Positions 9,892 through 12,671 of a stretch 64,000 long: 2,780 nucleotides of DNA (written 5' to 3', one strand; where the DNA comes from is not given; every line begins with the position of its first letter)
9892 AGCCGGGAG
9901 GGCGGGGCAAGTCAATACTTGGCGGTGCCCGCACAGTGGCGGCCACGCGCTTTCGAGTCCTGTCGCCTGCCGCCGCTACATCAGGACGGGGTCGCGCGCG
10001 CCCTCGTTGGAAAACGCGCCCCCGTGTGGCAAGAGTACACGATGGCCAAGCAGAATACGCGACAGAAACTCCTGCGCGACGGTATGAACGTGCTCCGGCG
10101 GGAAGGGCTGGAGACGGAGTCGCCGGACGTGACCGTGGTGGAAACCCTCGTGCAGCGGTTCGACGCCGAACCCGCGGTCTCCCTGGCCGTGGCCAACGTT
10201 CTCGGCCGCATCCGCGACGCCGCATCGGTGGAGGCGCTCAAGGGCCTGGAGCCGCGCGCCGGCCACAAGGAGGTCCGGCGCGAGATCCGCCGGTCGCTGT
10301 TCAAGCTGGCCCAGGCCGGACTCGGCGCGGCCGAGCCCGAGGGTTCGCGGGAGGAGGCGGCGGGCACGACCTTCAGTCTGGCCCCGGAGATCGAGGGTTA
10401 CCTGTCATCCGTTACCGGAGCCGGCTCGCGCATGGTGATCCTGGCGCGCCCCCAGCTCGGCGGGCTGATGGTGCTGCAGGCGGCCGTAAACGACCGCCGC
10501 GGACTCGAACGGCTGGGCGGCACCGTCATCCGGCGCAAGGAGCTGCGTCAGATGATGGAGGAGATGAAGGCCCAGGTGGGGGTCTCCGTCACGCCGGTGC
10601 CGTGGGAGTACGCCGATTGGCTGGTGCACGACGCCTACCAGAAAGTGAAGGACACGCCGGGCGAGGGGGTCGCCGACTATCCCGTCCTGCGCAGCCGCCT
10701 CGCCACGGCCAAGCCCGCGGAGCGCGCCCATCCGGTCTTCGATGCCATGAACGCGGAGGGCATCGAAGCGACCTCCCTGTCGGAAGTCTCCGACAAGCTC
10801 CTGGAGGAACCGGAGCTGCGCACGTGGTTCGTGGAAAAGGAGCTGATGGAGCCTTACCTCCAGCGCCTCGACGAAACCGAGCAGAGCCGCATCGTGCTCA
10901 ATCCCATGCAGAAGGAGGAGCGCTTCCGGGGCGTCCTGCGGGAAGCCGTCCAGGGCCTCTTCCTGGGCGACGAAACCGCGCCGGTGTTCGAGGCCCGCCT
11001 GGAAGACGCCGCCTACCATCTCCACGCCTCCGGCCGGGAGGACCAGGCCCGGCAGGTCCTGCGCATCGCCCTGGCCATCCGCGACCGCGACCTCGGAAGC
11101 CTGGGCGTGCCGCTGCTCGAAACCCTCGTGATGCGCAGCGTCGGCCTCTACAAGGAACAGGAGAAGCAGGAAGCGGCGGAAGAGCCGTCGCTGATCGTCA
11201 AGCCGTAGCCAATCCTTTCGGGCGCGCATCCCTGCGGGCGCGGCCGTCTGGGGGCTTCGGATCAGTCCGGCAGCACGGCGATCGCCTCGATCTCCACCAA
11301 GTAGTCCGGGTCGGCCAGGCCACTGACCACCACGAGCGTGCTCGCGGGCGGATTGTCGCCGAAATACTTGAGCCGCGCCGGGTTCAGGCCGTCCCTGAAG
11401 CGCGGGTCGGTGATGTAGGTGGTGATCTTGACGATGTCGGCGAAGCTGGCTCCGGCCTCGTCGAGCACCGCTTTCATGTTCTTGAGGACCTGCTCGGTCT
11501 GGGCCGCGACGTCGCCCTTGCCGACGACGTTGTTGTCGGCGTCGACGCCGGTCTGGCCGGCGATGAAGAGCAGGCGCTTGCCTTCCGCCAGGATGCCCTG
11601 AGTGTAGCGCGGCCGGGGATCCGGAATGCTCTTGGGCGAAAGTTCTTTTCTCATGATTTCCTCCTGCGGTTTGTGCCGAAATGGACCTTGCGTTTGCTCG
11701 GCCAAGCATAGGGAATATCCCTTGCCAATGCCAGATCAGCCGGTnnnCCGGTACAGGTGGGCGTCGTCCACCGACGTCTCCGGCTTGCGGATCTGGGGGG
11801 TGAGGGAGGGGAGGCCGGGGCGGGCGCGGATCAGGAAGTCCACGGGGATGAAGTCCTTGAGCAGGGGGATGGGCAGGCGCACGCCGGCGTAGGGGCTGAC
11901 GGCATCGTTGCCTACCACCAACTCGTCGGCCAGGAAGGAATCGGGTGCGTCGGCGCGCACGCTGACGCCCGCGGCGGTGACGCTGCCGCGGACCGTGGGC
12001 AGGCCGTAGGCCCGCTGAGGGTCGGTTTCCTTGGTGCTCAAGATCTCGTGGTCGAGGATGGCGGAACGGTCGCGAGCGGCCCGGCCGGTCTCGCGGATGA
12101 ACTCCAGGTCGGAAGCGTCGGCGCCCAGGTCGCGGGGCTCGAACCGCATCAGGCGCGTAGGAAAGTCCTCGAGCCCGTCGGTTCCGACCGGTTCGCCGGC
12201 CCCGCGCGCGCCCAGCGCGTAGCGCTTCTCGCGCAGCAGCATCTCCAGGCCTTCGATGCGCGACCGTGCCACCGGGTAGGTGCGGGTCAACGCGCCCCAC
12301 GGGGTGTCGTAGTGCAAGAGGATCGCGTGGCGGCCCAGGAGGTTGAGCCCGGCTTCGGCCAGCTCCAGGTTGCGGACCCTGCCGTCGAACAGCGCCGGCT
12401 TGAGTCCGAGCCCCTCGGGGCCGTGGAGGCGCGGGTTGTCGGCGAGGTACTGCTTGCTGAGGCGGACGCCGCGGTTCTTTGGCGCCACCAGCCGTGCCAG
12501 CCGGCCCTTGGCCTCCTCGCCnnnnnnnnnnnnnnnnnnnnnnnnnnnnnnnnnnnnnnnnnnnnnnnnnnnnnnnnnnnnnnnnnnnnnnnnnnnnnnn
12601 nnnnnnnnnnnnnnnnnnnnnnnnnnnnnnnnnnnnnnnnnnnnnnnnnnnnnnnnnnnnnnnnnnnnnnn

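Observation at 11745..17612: Five-gene minus-strand operon of unknown purpose: alanine dehydrogenase, DHH-like phosphoesterase, cupin, lipoprotein, 827-aa secreted helical protein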

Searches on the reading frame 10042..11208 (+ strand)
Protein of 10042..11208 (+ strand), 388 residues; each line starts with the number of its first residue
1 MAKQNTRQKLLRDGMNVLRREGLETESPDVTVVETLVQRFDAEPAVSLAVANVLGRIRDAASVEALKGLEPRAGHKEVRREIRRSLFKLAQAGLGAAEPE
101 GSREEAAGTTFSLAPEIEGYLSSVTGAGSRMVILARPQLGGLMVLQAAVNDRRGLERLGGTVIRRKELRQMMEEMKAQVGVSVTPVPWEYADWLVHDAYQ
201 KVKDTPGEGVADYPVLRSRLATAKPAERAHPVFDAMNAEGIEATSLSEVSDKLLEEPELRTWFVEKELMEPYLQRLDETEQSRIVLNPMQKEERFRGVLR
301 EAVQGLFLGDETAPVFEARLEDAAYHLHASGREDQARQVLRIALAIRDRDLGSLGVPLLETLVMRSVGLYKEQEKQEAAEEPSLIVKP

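Call 4: search_protein_families(library=pfam, proteins=[window:10042-11208:+], max_evalue=0.1)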
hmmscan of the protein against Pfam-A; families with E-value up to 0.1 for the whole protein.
window:10042-11208:+ (388 aa): 1 family
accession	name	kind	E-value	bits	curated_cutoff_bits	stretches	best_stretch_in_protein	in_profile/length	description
PF13646.12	HEAT_2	-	0.0012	19.6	27.7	1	33-86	33-87/88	HEAT repeats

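Call 5: search_protein_families(library=ncbifam, proteins=[window:10042-11208:+], max_evalue=0.1)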
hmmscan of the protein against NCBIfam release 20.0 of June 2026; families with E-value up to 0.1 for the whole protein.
window:10042-11208:+ (388 aa): 1 family
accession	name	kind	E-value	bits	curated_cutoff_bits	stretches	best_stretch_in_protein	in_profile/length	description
NF002381.0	PRK01388.1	subfamily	0.043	12.7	414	1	226-292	49-115/405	arginine deiminase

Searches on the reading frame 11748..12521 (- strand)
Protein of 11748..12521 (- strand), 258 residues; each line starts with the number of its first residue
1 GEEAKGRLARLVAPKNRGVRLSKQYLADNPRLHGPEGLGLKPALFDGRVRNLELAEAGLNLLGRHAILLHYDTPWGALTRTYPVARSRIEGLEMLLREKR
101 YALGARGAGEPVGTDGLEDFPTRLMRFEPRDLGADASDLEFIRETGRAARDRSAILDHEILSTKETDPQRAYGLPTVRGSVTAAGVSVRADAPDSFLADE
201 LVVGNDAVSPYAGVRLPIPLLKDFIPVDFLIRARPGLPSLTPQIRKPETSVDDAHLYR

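Call 73: search_solved_structures(query=A6, max_evalue=10)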
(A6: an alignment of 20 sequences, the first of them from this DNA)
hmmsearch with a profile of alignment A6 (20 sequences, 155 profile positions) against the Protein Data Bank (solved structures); distinct sequences matched with E-value up to 10: 3.
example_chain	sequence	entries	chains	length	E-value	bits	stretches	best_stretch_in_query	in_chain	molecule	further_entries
8h9d_B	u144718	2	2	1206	0.11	15.7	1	6-74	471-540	Cas12A | Lb2Cas12a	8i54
8h9d_A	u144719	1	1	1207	0.11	15.7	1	6-74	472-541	Cas12A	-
2lf3_A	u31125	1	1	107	0.34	14.1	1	87-153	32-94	Effector protein hopAB3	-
